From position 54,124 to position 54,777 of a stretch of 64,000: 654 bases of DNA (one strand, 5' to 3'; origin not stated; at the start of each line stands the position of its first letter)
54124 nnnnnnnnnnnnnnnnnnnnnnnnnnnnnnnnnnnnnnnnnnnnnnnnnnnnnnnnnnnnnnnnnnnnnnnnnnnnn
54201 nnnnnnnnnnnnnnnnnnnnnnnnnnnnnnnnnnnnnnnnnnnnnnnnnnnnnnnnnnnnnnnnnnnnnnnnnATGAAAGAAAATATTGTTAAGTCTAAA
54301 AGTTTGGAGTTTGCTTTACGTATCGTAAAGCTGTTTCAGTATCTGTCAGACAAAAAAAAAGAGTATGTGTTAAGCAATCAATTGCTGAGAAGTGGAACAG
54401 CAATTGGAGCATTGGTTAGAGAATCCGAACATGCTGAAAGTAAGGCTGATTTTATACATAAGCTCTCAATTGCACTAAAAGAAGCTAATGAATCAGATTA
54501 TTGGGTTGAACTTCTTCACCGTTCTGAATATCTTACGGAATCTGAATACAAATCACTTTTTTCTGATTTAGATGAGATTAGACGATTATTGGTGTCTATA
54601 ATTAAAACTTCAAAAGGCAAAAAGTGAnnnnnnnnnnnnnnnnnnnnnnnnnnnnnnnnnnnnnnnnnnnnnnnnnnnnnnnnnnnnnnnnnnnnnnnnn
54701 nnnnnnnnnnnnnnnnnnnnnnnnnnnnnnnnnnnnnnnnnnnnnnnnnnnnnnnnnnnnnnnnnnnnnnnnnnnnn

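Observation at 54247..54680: Four-helix-bundle gene 2 sits in a second inverted-repeat cassette, wedged exactly between the hsdR stop and the ygjP-like start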

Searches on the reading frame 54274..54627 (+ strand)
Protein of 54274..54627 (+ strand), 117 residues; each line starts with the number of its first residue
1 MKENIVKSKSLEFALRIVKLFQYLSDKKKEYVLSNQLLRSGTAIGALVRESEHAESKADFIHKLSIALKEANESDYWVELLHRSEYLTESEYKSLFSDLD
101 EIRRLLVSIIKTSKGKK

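Call 6: search_protein_families(library=pfam, proteins=[window:54274-54627:+], max_evalue=0.01)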
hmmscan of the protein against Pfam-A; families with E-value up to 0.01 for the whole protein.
window:54274-54627:+ (117 aa): 2 families
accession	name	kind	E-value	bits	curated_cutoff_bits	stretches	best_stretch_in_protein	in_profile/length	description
PF05635.17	23S_rRNA_IVP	-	1.3e-27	96.5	33.8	1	2-107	1-105/106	23S rRNA-intervening sequence protein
PF22296.2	bAvd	-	0.0087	17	40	0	26-111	22-105/107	bAvd-like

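Call 10: find_homologous_proteins(query=window:54274-54627:+, max_evalue=0.00001)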
Query window:54274-54627:+ (117 aa): 7994 proteins with E <= 0.00001 among 8000 candidates; the best 120 are listed.
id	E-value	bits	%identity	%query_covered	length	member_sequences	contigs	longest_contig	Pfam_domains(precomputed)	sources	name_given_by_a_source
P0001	1.2e-64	233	100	100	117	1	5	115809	PF05635.18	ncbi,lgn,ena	-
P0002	1.6e-64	232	100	100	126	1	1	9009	PF05635.18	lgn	-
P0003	8.5e-64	230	98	100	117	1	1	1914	PF05635.18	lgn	-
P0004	1.4e-56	207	89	100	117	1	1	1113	PF05635.18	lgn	-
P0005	1.5e-56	207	88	100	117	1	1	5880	PF05635.18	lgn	-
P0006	1.8e-56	206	89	100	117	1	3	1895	PF05635.18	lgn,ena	-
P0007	7.3e-56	204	87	100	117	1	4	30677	PF05635.18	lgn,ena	-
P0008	7.9e-56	204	87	100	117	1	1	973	PF05635.18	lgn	-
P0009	1.0e-55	204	87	100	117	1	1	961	PF05635.18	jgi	-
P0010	1.5e-55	203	88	100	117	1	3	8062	PF05635.18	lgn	-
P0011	1.9e-55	203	85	100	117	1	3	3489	PF05635.18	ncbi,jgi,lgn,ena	jgi:four helix bundle protein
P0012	2.7e-55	203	88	97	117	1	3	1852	PF05635.18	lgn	-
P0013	4.5e-55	202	85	100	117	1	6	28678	PF05635.18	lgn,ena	-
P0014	1.2e-54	201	85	100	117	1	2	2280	PF05635.18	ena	-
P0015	1.5e-54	200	85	100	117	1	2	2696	PF05635.18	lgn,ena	-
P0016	1.8e-54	200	84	100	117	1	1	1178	PF05635.18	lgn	-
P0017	2.3e-54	200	84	100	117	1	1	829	PF05635.18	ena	-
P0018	2.3e-54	200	85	100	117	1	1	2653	PF05635.18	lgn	-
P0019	2.4e-54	200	84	100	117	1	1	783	PF05635.18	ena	-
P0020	3.0e-54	199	84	100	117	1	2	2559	PF05635.18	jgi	jgi:four helix bundle protein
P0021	3.6e-54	199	82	100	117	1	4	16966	PF05635.18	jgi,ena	jgi:four helix bundle protein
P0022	3.8e-54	199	82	100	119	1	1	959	PF05635.18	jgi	jgi:four helix bundle protein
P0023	4.1e-54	199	85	100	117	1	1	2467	PF05635.18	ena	-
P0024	6.9e-54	198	85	100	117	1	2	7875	PF05635.18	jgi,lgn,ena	-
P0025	7.6e-54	198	85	100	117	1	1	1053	PF05635.18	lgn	-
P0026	1.0e-53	198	84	100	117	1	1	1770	PF05635.18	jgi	jgi:four helix bundle protein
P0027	1.6e-53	197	82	100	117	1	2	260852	PF05635.18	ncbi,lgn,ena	-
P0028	1.7e-53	197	85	100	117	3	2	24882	PF05635.18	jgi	jgi:four helix bundle protein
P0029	1.8e-53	197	85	100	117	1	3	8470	PF05635.18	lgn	-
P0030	2.1e-53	197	85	100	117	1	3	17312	PF05635.18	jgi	jgi:four helix bundle protein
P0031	4.9e-53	195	81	100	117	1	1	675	PF05635.18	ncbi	-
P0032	5.2e-53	195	82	100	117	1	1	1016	PF05635.18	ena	-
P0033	6.8e-53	195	84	100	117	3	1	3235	PF05635.18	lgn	-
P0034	1.5e-52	194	83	100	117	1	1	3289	PF05635.18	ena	-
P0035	2.2e-52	193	82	100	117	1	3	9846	PF05635.18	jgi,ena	jgi:four helix bundle protein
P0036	2.9e-52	193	80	100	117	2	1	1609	PF05635.18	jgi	-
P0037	4.0e-52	192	82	100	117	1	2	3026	PF05635.18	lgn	-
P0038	5.2e-52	192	82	100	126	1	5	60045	PF05635.18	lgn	-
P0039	5.2e-52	192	83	100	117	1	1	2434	PF05635.18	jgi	jgi:four helix bundle protein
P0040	6.9e-52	192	81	100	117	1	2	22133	PF05635.18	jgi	jgi:four helix bundle protein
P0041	1.2e-51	191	79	100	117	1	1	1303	PF05635.18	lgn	-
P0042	1.6e-51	190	82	100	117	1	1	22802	PF05635.18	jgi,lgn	jgi:four helix bundle protein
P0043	2.0e-51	190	79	100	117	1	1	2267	PF05635.18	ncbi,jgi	jgi:four helix bundle protein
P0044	2.6e-51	190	79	100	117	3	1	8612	PF05635.18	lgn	-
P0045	3.5e-51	189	80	100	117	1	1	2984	PF05635.18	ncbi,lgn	-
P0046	9.4e-51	188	79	100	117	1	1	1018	PF05635.18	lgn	-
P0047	3.9e-50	186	79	100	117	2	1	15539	PF05635.18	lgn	-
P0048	6.8e-50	185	80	100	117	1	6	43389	PF05635.18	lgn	-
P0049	8.0e-50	185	78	100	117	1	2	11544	PF05635.18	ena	-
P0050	1.4e-49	184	81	99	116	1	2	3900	PF05635.18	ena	-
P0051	1.9e-49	184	79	100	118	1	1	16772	PF05635.18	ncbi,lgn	-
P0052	7.6e-49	182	77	100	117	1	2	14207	PF05635.18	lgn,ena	-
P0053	1.9e-48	181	78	100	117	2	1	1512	PF05635.18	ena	-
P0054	2.3e-48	180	77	98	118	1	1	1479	PF05635.18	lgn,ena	-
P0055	9.3e-48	178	77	100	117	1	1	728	PF05635.18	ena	-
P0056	9.5e-48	178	77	99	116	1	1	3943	PF05635.18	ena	-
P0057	1.2e-47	178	74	99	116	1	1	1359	PF05635.18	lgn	-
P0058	2.0e-47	177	76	100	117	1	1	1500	PF05635.18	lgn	-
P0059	2.9e-47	177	77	99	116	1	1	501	PF05635.18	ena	-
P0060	2.9e-47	177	76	100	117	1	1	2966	PF05635.18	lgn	-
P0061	3.2e-47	177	76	99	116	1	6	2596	PF05635.18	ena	-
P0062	3.7e-47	176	76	99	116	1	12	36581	PF05635.18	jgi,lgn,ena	jgi:four helix bundle protein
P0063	3.8e-47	176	76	99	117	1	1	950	PF05635.18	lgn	-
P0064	4.0e-47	176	76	99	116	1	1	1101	PF05635.18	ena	-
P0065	5.0e-47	176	76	99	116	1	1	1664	PF05635.18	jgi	-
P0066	6.8e-47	176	75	100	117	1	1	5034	PF05635.18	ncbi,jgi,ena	-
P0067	6.9e-47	176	74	100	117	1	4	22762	PF05635.18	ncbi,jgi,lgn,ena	-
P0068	7.6e-47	175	76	99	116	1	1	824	PF05635.18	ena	-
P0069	8.4e-47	175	73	100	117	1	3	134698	PF05635.18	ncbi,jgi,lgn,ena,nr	ncbi:MAG TPA: four helix bundle protein [Bacteroidales bacterium]|nr:MAG: four helix bundle protein 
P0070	9.9e-47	175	76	100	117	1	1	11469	PF05635.18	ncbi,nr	ncbi:MAG: four helix bundle protein [Salinivirgaceae bacterium]|nr:four helix bundle protein [Salini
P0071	1.0e-46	175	73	100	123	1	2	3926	PF05635.18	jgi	-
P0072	1.0e-46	175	73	100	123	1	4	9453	PF05635.18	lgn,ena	-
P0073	1.3e-46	175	70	99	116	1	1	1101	PF05635.18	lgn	-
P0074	1.9e-46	174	72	98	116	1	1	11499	PF05635.18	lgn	-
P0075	2.7e-46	174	72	99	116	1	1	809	PF05635.18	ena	-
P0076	2.8e-46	174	75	99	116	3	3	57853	PF05635.18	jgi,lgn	-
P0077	3.0e-46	174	75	99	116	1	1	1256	PF05635.18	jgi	-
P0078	3.7e-46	173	69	100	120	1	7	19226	PF05635.18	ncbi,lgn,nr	ncbi:MAG: four helix bundle protein [Bacteroidetes bacterium]|nr:four helix bundle protein [Bacteroi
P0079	3.9e-46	173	71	98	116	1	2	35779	PF05635.18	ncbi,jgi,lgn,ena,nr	ncbi:MAG: four helix bundle protein [Bacteroidetes bacterium]|nr:four helix bundle protein [Bacteroi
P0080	3.9e-46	173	69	100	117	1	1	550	PF05635.18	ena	-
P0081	4.0e-46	173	74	99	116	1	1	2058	PF05635.18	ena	-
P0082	4.8e-46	173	72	97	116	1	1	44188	PF05635.18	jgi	jgi:four helix bundle protein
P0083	5.2e-46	173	72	100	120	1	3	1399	PF05635.18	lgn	-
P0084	6.8e-46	172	74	100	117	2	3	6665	PF05635.18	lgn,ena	-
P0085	7.0e-46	172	75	100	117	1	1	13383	PF05635.18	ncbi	-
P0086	7.2e-46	172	71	98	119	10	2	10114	PF05635.18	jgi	jgi:four helix bundle protein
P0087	7.4e-46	172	74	99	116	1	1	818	PF05635.18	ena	-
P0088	7.7e-46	172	75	100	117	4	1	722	PF05635.18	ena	-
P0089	7.9e-46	172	71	100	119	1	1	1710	PF05635.18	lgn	-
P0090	7.9e-46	172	75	100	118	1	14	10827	PF05635.18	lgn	-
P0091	8.5e-46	172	71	97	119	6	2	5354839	PF05635.18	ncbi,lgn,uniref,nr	ncbi:four helix bundle protein [Sphaerospermopsis kisseleviana CS-549]|uniref:Four helix bundle prot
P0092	8.9e-46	172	72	97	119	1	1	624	PF05635.18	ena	-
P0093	1.0e-45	172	70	100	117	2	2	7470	PF05635.18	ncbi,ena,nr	ncbi:four helix bundle protein [bacterium]|nr:four helix bundle protein [bacterium] MBU1752263.1 fou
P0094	1.0e-45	172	74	99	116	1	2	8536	PF05635.18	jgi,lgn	jgi:four helix bundle protein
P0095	1.1e-45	172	71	99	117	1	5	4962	PF05635.18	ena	-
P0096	1.1e-45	172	72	98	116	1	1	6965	PF05635.18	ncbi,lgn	-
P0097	1.3e-45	172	71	98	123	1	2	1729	PF05635.18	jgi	jgi:four helix bundle protein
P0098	1.3e-45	172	70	100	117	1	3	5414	PF05635.18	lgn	-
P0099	1.4e-45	171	73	100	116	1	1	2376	PF05635.18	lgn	-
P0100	1.4e-45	171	75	99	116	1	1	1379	PF05635.18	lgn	-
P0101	1.4e-45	171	70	97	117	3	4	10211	PF05635.18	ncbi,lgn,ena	-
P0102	1.5e-45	171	74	98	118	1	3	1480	PF05635.18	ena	-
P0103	1.7e-45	171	75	97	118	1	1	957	PF05635.18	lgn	-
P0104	1.9e-45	171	74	100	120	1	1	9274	PF05635.18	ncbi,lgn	ncbi:MAG: four helix bundle protein [Ferruginibacter sp.]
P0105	2.1e-45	171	74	100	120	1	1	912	PF05635.18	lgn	-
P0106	2.1e-45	171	72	100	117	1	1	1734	PF05635.18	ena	-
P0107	2.2e-45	171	72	96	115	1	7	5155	PF05635.18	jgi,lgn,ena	jgi:four helix bundle protein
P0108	2.3e-45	171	75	97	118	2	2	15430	PF05635.18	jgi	-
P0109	2.3e-45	171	70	98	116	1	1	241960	PF05635.18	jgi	jgi:four helix bundle protein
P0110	2.7e-45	171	75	99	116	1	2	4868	PF05635.18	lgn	-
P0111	2.7e-45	171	71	97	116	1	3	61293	PF05635.18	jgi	jgi:four helix bundle protein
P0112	2.7e-45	171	75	98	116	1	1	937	PF05635.18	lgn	-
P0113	2.8e-45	170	76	100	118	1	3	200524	PF05635.18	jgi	jgi:four helix bundle protein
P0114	2.8e-45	170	74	99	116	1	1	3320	PF05635.18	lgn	-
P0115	2.9e-45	170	71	96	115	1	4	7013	PF05635.18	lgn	-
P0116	3.2e-45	170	73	100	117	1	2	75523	PF05635.18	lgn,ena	-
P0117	3.3e-45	170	74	99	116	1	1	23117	PF05635.18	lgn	-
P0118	3.3e-45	170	75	99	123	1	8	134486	PF05635.18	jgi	jgi:four helix bundle protein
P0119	3.3e-45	170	75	99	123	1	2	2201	PF05635.18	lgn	-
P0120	3.4e-45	170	77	99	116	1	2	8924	PF05635.18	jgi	-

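Call 11: search_protein_families(library=ncbifam, proteins=[window:54274-54627:+], max_evalue=0.01)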
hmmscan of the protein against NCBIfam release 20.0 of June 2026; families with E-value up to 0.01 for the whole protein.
window:54274-54627:+ (117 aa): 4 families
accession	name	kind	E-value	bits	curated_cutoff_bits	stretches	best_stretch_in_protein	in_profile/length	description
TIGR02436.1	TIGR02436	subfamily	2.8e-31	108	24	1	6-114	1-109/109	four helix bundle protein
NF008911.0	PRK12275.1-2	subfamily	2.1e-08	34.6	137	1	2-114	5-116/118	hypothetical protein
NF008912.0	PRK12275.1-6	subfamily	1.5e-07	31.4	124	1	11-115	13-113/117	hypothetical protein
NF033474.1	DivGenRetAVD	equivalog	0.004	17.4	80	0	14-106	11-99/104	diversity-generating retroelement protein Avd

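Call 13: find_encoding_contigs(protein=window:54274-54627:+, flank=10000, max_places=6)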
Protein window:54274-54627:+ (117 aa): 10 contigs read that carry it; 5 places shown.
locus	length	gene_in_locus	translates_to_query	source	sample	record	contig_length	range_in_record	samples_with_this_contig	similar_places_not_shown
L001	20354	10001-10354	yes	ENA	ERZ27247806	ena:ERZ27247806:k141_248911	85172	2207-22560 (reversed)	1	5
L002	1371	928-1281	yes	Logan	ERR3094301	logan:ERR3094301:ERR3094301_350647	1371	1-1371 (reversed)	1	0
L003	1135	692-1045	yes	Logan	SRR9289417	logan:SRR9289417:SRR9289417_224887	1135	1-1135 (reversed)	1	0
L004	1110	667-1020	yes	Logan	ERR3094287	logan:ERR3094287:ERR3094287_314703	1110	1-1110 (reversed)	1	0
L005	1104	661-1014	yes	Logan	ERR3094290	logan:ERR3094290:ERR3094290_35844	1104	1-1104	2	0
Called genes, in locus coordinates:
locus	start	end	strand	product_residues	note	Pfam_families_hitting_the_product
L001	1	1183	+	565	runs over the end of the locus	PF12161:HsdM_N, PF02384:N6_Mtase, PF07669:Eco57I (weak)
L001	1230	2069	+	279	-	PF04383:KilA-N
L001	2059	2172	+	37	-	-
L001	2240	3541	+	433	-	PF01420:Methylase_S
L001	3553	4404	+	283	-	PF06888:Put_Phosphatase (weak), PF12710:HAD (weak)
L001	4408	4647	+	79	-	PF09954:DUF2188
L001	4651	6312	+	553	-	PF13749:HATPase_c_4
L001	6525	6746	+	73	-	-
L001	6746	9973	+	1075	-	PF04313:HSDR_N, PF04851:ResIII, PF18766:SWI2_SNF2, PF22679:T1R_D3-like, PF11867:T1RH-like_C (weak)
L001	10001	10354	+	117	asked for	PF05635:23S_rRNA_IVP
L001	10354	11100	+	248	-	PF01863:YgjP-like, PF10263:SprT-like (weak)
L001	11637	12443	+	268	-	PF22435:MRM3-like_sub_bind, PF00588:SpoU_methylase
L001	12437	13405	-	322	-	PF02779:Transket_pyr, PF02780:Transketolase_C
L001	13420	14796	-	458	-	PF00092:VWA, PF13519:VWA_2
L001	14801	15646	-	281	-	PF00456:Transketolase_N, PF13292:DXP_synthase_N (weak), PF00676:E1_dh (weak), PF09364:XFP_N (weak)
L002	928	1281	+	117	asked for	PF05635:23S_rRNA_IVP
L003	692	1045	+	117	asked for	PF05635:23S_rRNA_IVP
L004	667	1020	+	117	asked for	PF05635:23S_rRNA_IVP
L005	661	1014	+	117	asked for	PF05635:23S_rRNA_IVP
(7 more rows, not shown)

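Call 14: find_related_loci(query=A1, collection=genome_contigs, flank=4000)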
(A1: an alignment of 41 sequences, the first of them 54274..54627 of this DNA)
Query A1 (117 aa) in genome_contigs; peptide patterns used: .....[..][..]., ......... (x = any residue, [..] = any of these).
600 stretches matched a pattern (row limit reached: there are more); 596 encode a relative of the query (tblastn E <= 1e-3); the best 80 are kept; 80 distinct loci.
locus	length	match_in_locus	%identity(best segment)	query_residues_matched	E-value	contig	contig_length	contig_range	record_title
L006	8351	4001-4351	76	1-117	4e-54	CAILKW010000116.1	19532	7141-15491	MAG: uncultured Bacteroidia bacterium isolate KTt_bin-2223 genome assembly, contig: bin-2223:116/851, whole genome shotg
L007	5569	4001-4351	76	1-117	6e-54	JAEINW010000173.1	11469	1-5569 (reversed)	MAG: Salinivirgaceae bacterium isolate MAG14 NODE_2764_length_11469_cov_4.569435, whole genome shotgun sequence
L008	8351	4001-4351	65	1-117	4e-50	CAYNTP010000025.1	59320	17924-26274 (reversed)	MAG TPA_asm: uncultured Parafilimonas sp. isolate SRP263991_co5_283 genome assembly, contig: NODE_1157_length_59320_cov_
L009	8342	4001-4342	69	1-114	2e-49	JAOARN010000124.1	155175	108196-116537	MAG: Marinifilaceae bacterium isolate McD1.32 contig_194918, whole genome shotgun sequence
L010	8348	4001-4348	68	1-116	3e-49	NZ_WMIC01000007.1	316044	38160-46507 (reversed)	Flavobacterium sp. LC2016-01 Contig07, whole genome shotgun sequence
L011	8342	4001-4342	71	1-114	3e-49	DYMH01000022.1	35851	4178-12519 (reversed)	MAG TPA_asm: Draconibacterium orientale isolate SulCav_FS06-10_36_24 SulCav_FS06_10_435_length_35851_cov_14_521762, whol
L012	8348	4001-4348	67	1-116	7e-49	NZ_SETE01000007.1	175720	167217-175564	Brumimicrobium glaciale strain IC156 IC156_contig07, whole genome shotgun sequence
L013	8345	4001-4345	69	1-115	1e-48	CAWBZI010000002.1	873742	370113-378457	MAG: uncultured cyanobacterium isolate MFD03250.bin.1.130 genome assembly, contig: contig_14196, whole genome shotgun se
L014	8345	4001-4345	69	1-115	9e-48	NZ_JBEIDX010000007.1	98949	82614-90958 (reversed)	MAG: Flavobacterium sp. isolate Sample-101-S75-bin-53 Sample_101_S75-bin_53-k141_383123, whole genome shotgun sequence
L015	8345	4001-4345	68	1-115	9e-48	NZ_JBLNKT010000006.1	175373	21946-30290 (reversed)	Flavobacterium sp. GB2R13 L37_6, whole genome shotgun sequence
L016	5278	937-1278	62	1-114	1e-47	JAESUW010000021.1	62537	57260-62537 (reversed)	MAG: Labilibaculum sp. isolate NORP351 Contig_source1382A_23436, whole genome shotgun sequence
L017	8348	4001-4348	66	1-116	1e-47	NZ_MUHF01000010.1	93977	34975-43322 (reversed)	Flavobacterium reichenbachii strain DSM 21791 43417_contig_10, whole genome shotgun sequence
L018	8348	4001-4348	65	1-116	1e-47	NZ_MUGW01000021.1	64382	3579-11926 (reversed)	Flavobacterium hercynium strain DSM 18292 43415_contig_21, whole genome shotgun sequence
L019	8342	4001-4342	67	1-114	9e-47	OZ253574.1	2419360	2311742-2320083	MAG: Leptonemataceae bacterium isolate e956fea7-8556-41a5-9e23-a288cbec3348 genome assembly, chromosome: 1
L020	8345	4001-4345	62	1-115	9e-47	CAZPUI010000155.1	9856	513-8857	MAG TPA_asm: uncultured Solibacteraceae bacterium isolate SRP302447_co3_52 genome assembly, contig: NODE_19567_length_98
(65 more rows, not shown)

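Call 28: search_protein_families(library=pfam, alignment_id=A2, max_evalue=0.00001)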
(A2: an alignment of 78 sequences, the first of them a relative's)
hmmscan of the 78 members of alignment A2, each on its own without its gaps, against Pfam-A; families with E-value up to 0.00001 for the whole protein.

A. member 1, L006:551-3898:+ (1115 aa): 5 families
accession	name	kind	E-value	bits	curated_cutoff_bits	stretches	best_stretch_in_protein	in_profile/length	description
PF18766.7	SWI2_SNF2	-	6.5e-76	255.3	26.7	1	349-582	1-220/221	SWI2/SNF2 ATPase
PF04313.20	HSDR_N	-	9.2e-39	133.8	25.1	1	6-223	2-197/198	Type I restriction enzyme R protein N terminus (HSDR_N)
PF22679.2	T1R_D3-like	-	2.4e-22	80.5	27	1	663-758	59-156/158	Type I restriction enzyme subunit R domain 3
PF04851.21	ResIII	-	1.4e-18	67.8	22.5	1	346-517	4-162/164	Type III restriction enzyme, res subunit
PF11867.13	T1RH-like_C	-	1.2e-07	31.9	26.8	1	819-1081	52-302/329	Type I restriction enzyme HindI endonuclease subunit-like, C-terminal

B. families by the number of members that match (of 78 scanned): 83 families (the first 25 are shown)
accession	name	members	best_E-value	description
PF17653.6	DUF5522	8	6e-20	Family of unknown function (DUF5522)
PF01420.25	Methylase_S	7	9.9e-65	Type I restriction modification DNA specificity domain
PF00005.33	ABC_tran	7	3e-32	ABC transporter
PF03193.22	RsgA_GTPase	6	4.2e-54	RsgA GTPase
PF16745.11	RsgA_N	6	1.1e-16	RsgA N-terminal domain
PF01926.29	MMR_HSR1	5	2.7e-06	50S ribosome-binding GTPase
PF13310.11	Virulence_RhuM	4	2.1e-109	Virulence protein RhuM family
PF07669.17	Eco57I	4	2.5e-12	Eco57I restriction-modification methylase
PF02384.22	N6_Mtase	3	3e-115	N-6 DNA Methylase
PF22700.2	MVD-like_N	3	8.7e-38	Diphosphomevalonate decarboxylase-like N-terminal domain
PF04851.21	ResIII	3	1.4e-18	Type III restriction enzyme, res subunit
PF12161.14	HsdM_N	3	1.5e-16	HsdM N-terminal domain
PF18376.6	MDD_C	3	2.2e-12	Mevalonate 5-diphosphate decarboxylase C-terminal domain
PF13304.12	AAA_21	3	6.7e-12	AAA domain, putative AbiEii toxin, Type IV TA system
PF18766.7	SWI2_SNF2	2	6.5e-76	SWI2/SNF2 ATPase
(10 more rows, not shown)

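Call 29: search_protein_families(library=pfam, alignment_id=A3, max_evalue=0.00001)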
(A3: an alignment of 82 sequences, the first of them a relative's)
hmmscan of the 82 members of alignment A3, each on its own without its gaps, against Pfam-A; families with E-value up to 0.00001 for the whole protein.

A. member 1, L006:4357-5079:+ (240 aa): 2 families
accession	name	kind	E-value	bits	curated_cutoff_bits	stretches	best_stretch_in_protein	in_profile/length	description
PF01863.23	YgjP-like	-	8.5e-54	183.1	26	1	31-237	1-206/207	YgjP-like, metallopeptidase domain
PF10263.15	SprT-like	-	5.3e-06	26.7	25.6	1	160-211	18-75/108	SprT-like family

B. families by the number of members that match (of 82 scanned): 77 families (the first 25 are shown)
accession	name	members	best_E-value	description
PF04851.21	ResIII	9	8.1e-41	Type III restriction enzyme, res subunit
PF02283.22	CobU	8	1.1e-55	Cobinamide kinase / cobinamide phosphate guanyltransferase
PF18766.7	SWI2_SNF2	7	2.9e-55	SWI2/SNF2 ATPase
PF00270.35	DEAD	7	8.2e-09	DEAD/DEAH box helicase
PF04313.20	HSDR_N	6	1.3e-47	Type I restriction enzyme R protein N terminus (HSDR_N)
PF22679.2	T1R_D3-like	5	9.6e-62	Type I restriction enzyme subunit R domain 3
PF00005.33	ABC_tran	4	2.7e-29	ABC transporter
PF02580.21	Tyr_Deacylase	3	3.9e-61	D-Tyr-tRNA(Tyr) deacylase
PF12698.13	ABC2_membrane_3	3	4.5e-54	ABC-2 family transporter protein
PF01061.29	ABC2_membrane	3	2.7e-29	ABC-2 type transporter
PF02518.31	HATPase_c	3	4.9e-28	Histidine kinase-, DNA gyrase B-, and HSP90-like ATPase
PF12679.13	ABC2_membrane_2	3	6.6e-20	ABC-2 family transporter protein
PF02463.25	SMC_N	3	1.1e-11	RecF/RecN/SMC N terminal domain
PF13310.11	Virulence_RhuM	2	1.4e-107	Virulence protein RhuM family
PF02684.21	LpxB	2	1.2e-100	Lipid-A-disaccharide synthetase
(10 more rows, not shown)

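Call 53: find_encoding_contigs(protein=P0007, flank=2500, max_places=2)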
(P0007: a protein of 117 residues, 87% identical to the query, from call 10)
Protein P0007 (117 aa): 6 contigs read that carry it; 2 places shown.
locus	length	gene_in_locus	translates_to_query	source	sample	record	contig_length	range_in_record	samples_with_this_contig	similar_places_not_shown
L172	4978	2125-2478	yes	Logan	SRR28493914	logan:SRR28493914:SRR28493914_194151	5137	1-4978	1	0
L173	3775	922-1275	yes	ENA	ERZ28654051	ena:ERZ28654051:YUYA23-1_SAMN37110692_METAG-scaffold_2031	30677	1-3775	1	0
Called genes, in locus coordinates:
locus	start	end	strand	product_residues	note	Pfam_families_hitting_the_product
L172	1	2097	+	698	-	?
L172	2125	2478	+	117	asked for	PF05635:23S_rRNA_IVP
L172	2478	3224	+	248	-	PF01863:YgjP-like, PF10263:SprT-like (weak)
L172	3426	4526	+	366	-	PF00988:CPSase_sm_chain, PF00117:GATase, PF07722:Peptidase_C26 (weak)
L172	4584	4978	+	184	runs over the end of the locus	?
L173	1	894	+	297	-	?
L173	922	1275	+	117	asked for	PF05635:23S_rRNA_IVP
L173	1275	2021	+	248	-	PF01863:YgjP-like, PF10263:SprT-like (weak)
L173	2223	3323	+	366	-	PF00988:CPSase_sm_chain, PF00117:GATase, PF07722:Peptidase_C26 (weak)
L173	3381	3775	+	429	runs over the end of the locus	PF03952:Enolase_N, PF00113:Enolase_C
